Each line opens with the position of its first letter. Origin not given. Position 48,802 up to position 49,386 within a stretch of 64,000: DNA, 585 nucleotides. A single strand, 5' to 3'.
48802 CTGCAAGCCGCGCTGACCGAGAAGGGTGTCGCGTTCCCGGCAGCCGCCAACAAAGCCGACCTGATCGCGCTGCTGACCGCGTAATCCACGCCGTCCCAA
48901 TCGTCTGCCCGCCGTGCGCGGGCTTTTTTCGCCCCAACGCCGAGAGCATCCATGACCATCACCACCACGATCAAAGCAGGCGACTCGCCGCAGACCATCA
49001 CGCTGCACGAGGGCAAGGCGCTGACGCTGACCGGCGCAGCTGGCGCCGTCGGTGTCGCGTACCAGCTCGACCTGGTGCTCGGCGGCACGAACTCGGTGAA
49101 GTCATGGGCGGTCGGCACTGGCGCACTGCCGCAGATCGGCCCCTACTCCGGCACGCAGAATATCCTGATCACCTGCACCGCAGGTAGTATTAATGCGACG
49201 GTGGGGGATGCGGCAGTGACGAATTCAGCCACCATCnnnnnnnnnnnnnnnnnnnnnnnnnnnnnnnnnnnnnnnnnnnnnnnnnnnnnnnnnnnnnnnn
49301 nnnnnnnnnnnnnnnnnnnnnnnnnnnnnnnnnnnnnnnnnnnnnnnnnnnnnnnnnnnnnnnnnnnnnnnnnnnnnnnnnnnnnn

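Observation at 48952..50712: SGNH/GDSL hydrolase encoded inside the head-neck structural block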

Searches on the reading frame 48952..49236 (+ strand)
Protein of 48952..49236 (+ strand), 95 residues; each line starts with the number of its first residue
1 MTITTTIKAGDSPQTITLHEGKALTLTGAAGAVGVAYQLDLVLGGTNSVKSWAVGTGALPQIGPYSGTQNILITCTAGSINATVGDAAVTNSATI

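Call 14: find_homologous_proteins(query=window:48952-49236:+)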
Query window:48952-49236:+ (95 aa): 1 proteins with E <= 0.001 among 15 candidates.
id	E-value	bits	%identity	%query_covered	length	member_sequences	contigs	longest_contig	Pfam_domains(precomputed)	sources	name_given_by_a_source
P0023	7.9e-28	114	69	92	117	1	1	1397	-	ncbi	-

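Call 27: search_protein_families(library=pfam, proteins=[P0023], max_evalue=1)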
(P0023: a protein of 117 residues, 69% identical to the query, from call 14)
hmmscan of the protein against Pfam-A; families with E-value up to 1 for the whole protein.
P0023 (117 aa): 0 families

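Call 40: find_related_loci(query=A4, collection=viral_contigs, flank=6000)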
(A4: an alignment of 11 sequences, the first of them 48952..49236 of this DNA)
Query A4 (95 aa) in viral_contigs; peptide patterns used: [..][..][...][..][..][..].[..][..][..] (x = any residue, [..] = any of these).
77 stretches matched a pattern; 26 encode a relative of the query (tblastn E <= 1e-3); 26 distinct loci.
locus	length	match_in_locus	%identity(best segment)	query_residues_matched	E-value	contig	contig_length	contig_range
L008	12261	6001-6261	80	1-87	2e-42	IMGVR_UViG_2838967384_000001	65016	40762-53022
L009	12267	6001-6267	82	1-89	2e-39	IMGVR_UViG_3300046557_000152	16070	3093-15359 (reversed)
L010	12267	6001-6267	75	1-89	4e-39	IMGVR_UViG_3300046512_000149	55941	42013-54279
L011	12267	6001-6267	74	1-89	2e-38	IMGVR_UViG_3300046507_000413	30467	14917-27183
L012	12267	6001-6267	70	1-89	1e-37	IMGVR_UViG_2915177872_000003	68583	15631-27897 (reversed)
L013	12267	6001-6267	67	1-89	9e-34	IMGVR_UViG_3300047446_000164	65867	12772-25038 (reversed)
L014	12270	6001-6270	66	1-90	1e-33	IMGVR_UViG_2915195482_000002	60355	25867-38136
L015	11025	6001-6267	65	1-89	2e-33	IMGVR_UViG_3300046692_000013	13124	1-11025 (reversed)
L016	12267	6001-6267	66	1-89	6e-33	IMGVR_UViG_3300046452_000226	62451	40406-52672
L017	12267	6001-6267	66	1-89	7e-33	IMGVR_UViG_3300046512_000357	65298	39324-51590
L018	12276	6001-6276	65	1-92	1e-31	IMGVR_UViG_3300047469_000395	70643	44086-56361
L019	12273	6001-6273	63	1-90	3e-30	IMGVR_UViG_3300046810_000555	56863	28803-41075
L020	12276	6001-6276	70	1-92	1e-29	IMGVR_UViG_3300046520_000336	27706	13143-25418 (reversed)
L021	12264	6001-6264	55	6-93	2e-29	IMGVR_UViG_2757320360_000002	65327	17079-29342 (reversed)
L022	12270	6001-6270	58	4-90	4e-28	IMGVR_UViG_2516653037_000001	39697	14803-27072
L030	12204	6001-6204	62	17-84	6e-24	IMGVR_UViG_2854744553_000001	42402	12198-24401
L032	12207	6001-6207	55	15-83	5e-22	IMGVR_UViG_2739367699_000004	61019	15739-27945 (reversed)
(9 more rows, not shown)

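Call 47: predict_structure(alignment_id=A4)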
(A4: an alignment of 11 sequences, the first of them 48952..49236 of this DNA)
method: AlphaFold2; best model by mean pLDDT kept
length: 95 residues; sequences in the alignment: 11
mean_pLDDT: 88.1   pTM: 0.76
mean pLDDT of the five models: 88.1, 86.8, 85.8, 85.1, 84.8
residues with pLDDT >= 90: 67; 70-90: 21; 50-70: 2; < 50: 5
segments of 3 or more residues with pLDDT < 50: 91-95
pLDDT, mean of each block of 10 residues (from residue 1): 91 93 94 94 82 94 90 96 83 40
secondary structure, 60 per line:
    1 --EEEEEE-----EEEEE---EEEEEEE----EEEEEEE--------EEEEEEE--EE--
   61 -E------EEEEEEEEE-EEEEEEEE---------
elements in order: E3-8 E14-18 E22-28 E33-39 E48-54 E69-77 E79-86

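Call 49: search_protein_families(library=pfam, alignment_id=A5, max_evalue=0.01)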
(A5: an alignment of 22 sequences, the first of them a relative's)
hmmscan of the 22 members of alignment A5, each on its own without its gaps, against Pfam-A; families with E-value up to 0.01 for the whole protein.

A. member 1, L008:6001-7950:+ (650 aa): 0 families

B. families by the number of members that match (of 22 scanned): 6 families
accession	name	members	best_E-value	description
PF13472.12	Lipase_GDSL_2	8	1.6e-13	GDSL-like Lipase/Acylhydrolase family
PF00041.27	fn3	2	3.8e-08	Fibronectin type III domain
PF00657.28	Lipase_GDSL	2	0.00074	GDSL-like Lipase/Acylhydrolase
PF17182.10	OSK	2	0.00082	OSK domain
PF02839.19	CBM_5_12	1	0.0028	Carbohydrate-binding module family 5/12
PF01522.26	Polysacc_deac_1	1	0.004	Polysaccharide deacetylase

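Call 53: search_protein_families(library=phrogs, proteins=[L030:2255-3469:+, L030:3447-4133:+, L030:4143-5543:+, L030:6303-7805:+, L030:8610-9314:+, L032:4371-5558:+, L032:7647-8333:+, L032:8460-9014:+, L022:4189-5592:+, L022:8139-9080:+], max_evalue=0.001)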
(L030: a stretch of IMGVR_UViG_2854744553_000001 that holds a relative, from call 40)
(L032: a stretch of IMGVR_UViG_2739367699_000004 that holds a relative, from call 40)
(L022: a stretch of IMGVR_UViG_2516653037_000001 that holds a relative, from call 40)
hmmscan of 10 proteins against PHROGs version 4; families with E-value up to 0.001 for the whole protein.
L030:2255-3469:+ (404 aa): 6 families
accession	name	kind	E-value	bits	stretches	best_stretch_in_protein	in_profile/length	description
phrog_12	-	head and packaging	1.1e-75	256.9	1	1-397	48-442/646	portal protein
phrog_2662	-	head and packaging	8.2e-48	164.5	1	36-402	58-434/717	portal protein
phrog_5929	-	head and packaging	9.7e-36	124.2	1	197-396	5-206/228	portal protein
phrog_2271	-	head and packaging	1.4e-15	57.1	1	196-381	208-390/859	portal protein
phrog_11323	-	unknown function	4.9e-13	50.3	1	292-393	6-110/130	-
phrog_21454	-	unknown function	1.5e-06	28.7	1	216-382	4-168/320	-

L030:3447-4133:+ (228 aa): 10 families
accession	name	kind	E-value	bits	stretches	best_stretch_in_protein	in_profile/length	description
phrog_80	-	head and packaging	2e-58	200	1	16-189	217-409/607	head maturation protease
phrog_3244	-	head and packaging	1.3e-35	124.7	1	22-211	17-227/326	head maturation protease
phrog_617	-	head and packaging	3.5e-27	96.5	1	43-206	38-199/626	major head protein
phrog_9644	-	head and packaging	1.2e-17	65.3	1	8-170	139-311/341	head maturation protease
phrog_2263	-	head and packaging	1.7e-16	61.2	1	70-172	75-183/551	major head protein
phrog_3270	-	head and packaging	1.9e-09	37.7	1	31-182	4-144/603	head maturation protease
phrog_13042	-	head and packaging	8.2e-07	29.4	1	91-161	92-170/386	major head protein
phrog_22327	-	unknown function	1.9e-06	28.8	1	152-196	1-48/74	-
phrog_36211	-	head and packaging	3.4e-05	24.1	1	31-178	25-179/378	head maturation protease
phrog_11321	-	unknown function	0.00017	22.2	1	70-160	33-134/327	-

L030:4143-5543:+ (466 aa): 5 families
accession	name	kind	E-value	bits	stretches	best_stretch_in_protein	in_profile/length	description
phrog_10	-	head and packaging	1.8e-59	203.5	1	40-466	266-638/752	major head protein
phrog_15928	-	head and packaging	4.6e-40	138.6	1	330-466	46-182/185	major head protein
phrog_617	-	head and packaging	2.5e-21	77.2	1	40-463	211-623/626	major head protein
phrog_17162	-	unknown function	9.5e-08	33.2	1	384-465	2-84/85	-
phrog_15808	-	unknown function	2.3e-06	28.7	1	47-114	71-139/142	-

L030:6303-7805:+ (500 aa): 1 family
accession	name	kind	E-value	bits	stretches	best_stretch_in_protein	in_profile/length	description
phrog_8480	-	other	5.9e-07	29.9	1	176-435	150-398/528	lysophospholipase L1-like esterase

L030:8610-9314:+ (234 aa): 3 families
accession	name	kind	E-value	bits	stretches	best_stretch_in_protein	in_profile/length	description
phrog_5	-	connector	2.1e-15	58.2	1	81-231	88-213/239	tail completion or Neck1 protein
phrog_17053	-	unknown function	2.6e-07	31.6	1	182-230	8-57/59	-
phrog_23409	-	unknown function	0.00053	20.7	0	87-231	123-262/264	-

L032:4371-5558:+ (395 aa): 5 families
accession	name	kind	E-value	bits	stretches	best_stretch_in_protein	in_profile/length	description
phrog_10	-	head and packaging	1.4e-71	243.5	1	1-394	263-637/752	major head protein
phrog_15928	-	head and packaging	1e-30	108.1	1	201-394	1-181/185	major head protein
phrog_617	-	head and packaging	9.8e-24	85.2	1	43-354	283-590/626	major head protein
phrog_17162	-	unknown function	1e-14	55.5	1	310-390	2-80/85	-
phrog_2263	-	head and packaging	6.4e-11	42.8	1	41-348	203-502/551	major head protein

L032:7647-8333:+ (228 aa): 1 family
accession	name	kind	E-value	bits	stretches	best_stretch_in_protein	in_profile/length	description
phrog_6102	-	moron, auxiliary metabolic gene and host takeover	1e-05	25.5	1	53-225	77-228/442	lipase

L032:8460-9014:+ (184 aa): 2 families
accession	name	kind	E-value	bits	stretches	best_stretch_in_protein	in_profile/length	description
phrog_442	-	connector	5.1e-20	72.9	1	1-153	75-219/270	head-tail adaptor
phrog_40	-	connector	0.00035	21.1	1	10-50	38-78/201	head-tail adaptor Ad1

L022:4189-5592:+ (467 aa): 4 families
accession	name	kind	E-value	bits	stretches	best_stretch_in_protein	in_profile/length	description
phrog_10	-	head and packaging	4.4e-59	202.2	1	12-467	241-638/752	major head protein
phrog_15928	-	head and packaging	6.2e-41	141.4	1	331-467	46-182/185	major head protein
phrog_617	-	head and packaging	1.1e-20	75.1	1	218-464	390-623/626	major head protein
phrog_17162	-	unknown function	1.1e-07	33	1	385-466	2-84/85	-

L022:8139-9080:+ (313 aa): 2 families
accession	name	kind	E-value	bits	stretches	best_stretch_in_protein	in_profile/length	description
phrog_5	-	connector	2e-13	51.7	1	161-310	84-212/239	tail completion or Neck1 protein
phrog_17053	-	unknown function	2e-05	25.6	1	262-309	8-56/59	-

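Call 70: search_protein_representatives(alignment_id=A4)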
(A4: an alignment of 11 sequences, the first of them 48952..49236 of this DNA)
Query: 11 sequences, 91 profile positions. Proteins with E-value up to 0.001 (for the whole library): 184; up to 1e-10: 82; up to 1e-30: 7. The best 150 are listed.
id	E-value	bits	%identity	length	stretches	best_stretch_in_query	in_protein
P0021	1.9e-33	130.5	-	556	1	2-89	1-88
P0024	5.2e-32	125.9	-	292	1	2-89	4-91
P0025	1.5e-31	124.5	-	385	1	2-89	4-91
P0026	1.7e-31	124.3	-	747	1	2-88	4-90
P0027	3.6e-31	123.2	-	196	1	2-89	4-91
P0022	6.3e-31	122.5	-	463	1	3-89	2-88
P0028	9.4e-31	121.9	-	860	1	2-89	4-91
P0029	1.3e-30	121.5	-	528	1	2-89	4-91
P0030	3.1e-30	120.3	-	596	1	2-88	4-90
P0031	5.2e-30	119.5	-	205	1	2-88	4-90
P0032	5.9e-30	119.3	-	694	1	2-89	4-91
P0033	6.1e-30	119.3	-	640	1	2-88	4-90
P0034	1.7e-29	117.9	-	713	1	2-90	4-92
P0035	1.2e-28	115.2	-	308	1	2-88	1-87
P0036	1.2e-28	115.2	-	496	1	2-90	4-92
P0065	2.9e-18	81.9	-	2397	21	4-67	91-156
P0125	1.8e-07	47.3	-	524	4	20-62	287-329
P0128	3.9e-07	46.2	-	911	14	12-34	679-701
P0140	1.4e-06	44.4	-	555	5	9-38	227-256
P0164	1.8e-05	40.9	-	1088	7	12-51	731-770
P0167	2.4e-05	40.5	-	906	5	11-59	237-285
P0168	2.8e-05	40.3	-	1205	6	26-65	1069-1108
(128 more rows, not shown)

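Call 76: fold_search(model_id=the predicted structure, library=viral)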
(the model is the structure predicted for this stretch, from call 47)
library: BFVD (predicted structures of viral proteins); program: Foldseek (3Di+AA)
matches with E <= 10: 1653; with E <= 0.001: 1
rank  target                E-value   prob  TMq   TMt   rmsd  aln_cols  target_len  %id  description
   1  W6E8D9                2.3e-04  1.00  0.69  0.37   4.1        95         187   23  Uncharacterized protein [Rhizobium phage vB_RglS_P106B]
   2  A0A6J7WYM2            4.5e-03  1.00  0.53  0.18   6.6       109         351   19  Uncharacterized protein [uncultured Caudovirales phage]
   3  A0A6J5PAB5            4.7e-03  1.00  0.56  0.20   4.9        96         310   14  Uncharacterized protein [uncultured Caudovirales phage]
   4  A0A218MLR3            7.3e-03  1.00  0.56  0.52   4.0       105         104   16  Uncharacterized protein [uncultured virus]
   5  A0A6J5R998            7.3e-03  1.00  0.38  0.26   8.4       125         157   17  Uncharacterized protein [uncultured Caudovirales phage]
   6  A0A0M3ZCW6            9.3e-03  1.00  0.67  0.52   3.7        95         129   18  EFc-like protein [Turkeypox virus]
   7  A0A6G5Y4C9            1.1e-02  0.99  0.35  0.14   7.5       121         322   13  (no name in the UniProt tables at hand)
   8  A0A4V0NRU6            1.2e-02  0.98  0.34  0.23   6.8       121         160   15  Uncharacterized protein [Vibrio phage VP-1]
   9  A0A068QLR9            1.4e-02  1.00  0.57  0.33   6.8       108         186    9  Uncharacterized protein [Armadillidium vulgare iridescent virus]
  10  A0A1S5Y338            1.5e-02  1.00  0.58  0.49   3.7        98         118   14  Uncharacterized protein [uncultured archaeal virus]
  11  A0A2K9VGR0            1.5e-02  1.00  0.54  0.57   4.3        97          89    8  (no name in the UniProt tables at hand)
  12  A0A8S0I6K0            1.6e-02  1.00  0.54  0.51   3.4        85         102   13  (no name in the UniProt tables at hand)
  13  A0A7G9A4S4            1.6e-02  1.00  0.48  0.35   6.2       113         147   10  Uncharacterized protein [Bacteriophage sp.]
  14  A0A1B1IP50            1.7e-02  1.00  0.55  0.50   4.6        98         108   12  (no name in the UniProt tables at hand)
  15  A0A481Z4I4            1.7e-02  1.00  0.56  0.60   3.4        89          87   18  Uncharacterized protein [Pithovirus LCPAC103]
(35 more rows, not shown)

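Call 77: search_dna_similar(query=window:48952-49236:+, collection=phages, mode=protein, max_evalue=10, max_rows=25)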
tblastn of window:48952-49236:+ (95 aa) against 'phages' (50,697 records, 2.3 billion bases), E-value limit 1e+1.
Records with a match: 2; places in all: 2; records where one place covers at least 80% of the query: 0.
Best place of each record, by identity: <60% 2.
By first word of the organism name: Bacteriophage 1; Vibrio 1.
By host as written in the record: - 2.
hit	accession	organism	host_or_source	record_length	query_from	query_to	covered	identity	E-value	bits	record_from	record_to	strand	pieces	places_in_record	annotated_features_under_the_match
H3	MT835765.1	Bacteriophage sp.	human fecal samples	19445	40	79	42%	37.5%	2e+0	33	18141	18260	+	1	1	record has no annotation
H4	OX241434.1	Vibrio phage 168E36-1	Seawater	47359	41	85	47%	30.4%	8e+0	30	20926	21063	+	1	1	conserved hypothetical protein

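Call 90: search_solved_structures(query=A4, max_evalue=10, show_alignments=2)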
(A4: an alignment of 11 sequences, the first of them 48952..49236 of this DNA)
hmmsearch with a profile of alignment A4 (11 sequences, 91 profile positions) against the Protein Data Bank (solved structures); distinct sequences matched with E-value up to 10: 9.
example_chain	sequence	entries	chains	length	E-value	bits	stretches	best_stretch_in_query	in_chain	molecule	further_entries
8vur_H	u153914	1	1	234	0.053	16.9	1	21-78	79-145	003-102 Heavy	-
8bl3_A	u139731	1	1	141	0.23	14.9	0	4-29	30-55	scIg12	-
8bl6_A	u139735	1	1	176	0.4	14.1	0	4-29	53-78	dIG14-scdim-EF62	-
2dbu_B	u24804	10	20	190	0.45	13.9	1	11-39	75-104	Gamma-glutamyltranspeptidase | Gamma-glutamyltranspeptidase small chain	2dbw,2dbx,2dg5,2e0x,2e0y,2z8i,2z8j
8so5_I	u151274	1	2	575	0.82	13.1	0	22-63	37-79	Protein related to penicillin acylase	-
8vul_H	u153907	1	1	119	0.94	12.9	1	21-54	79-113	003-102 Heavy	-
8vuh_H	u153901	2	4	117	1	12.8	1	21-54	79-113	003-102 Heavy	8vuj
8vuy_H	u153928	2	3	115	1.1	12.6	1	21-54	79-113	003-102 Heavy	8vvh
4yf9_C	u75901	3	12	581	8.2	9.9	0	22-63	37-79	Protein related to penicillin acylase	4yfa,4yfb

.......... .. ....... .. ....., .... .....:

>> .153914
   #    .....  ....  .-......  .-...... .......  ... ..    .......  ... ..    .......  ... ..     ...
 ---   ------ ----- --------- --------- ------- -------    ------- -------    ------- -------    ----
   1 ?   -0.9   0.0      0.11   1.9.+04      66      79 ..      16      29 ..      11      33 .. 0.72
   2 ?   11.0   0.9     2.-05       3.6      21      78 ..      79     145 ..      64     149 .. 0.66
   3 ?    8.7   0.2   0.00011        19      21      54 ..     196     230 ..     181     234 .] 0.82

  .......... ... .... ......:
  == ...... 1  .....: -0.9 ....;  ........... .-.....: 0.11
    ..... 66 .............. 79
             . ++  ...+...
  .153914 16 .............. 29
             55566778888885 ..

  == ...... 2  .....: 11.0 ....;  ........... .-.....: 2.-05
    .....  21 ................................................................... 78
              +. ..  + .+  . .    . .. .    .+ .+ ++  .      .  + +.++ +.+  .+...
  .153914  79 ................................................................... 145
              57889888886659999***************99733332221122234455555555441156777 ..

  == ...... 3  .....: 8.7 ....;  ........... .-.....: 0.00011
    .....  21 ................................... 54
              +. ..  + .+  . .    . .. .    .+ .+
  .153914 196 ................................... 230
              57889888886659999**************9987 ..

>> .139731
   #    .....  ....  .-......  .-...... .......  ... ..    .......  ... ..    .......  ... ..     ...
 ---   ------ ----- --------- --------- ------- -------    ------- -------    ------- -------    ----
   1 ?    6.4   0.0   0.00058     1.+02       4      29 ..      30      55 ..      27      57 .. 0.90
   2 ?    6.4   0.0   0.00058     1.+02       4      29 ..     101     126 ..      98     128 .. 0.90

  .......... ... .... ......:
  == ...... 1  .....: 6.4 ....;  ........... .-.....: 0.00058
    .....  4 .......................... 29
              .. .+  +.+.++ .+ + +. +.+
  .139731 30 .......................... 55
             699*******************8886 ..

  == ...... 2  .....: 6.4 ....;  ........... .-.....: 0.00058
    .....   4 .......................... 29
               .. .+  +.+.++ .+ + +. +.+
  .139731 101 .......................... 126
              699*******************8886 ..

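Call 94: search_protein_families(library=pfam, proteins=[L018:6604-7854:+, L020:6604-8118:+, L009:7086-8015:+, L018:6001-6588:+, L009:6001-7080:+], max_evalue=0.05)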
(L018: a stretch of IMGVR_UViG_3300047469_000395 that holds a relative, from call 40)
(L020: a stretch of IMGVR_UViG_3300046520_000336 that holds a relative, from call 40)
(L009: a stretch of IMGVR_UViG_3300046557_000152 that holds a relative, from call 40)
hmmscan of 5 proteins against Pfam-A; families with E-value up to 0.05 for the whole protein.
L018:6604-7854:+ (417 aa): 1 family
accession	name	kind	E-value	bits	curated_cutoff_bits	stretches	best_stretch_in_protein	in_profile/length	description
PF13472.12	Lipase_GDSL_2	-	3.5e-06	28.1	32.9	1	237-388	33-170/178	GDSL-like Lipase/Acylhydrolase family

L020:6604-8118:+ (505 aa): 1 family
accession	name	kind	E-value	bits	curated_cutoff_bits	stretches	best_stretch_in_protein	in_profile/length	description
PF13472.12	Lipase_GDSL_2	-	1.5e-06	29.2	32.9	1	217-334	2-118/178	GDSL-like Lipase/Acylhydrolase family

L009:7086-8015:+ (310 aa): 0 families

L018:6001-6588:+ (196 aa): 0 families

L009:6001-7080:+ (360 aa): 0 families
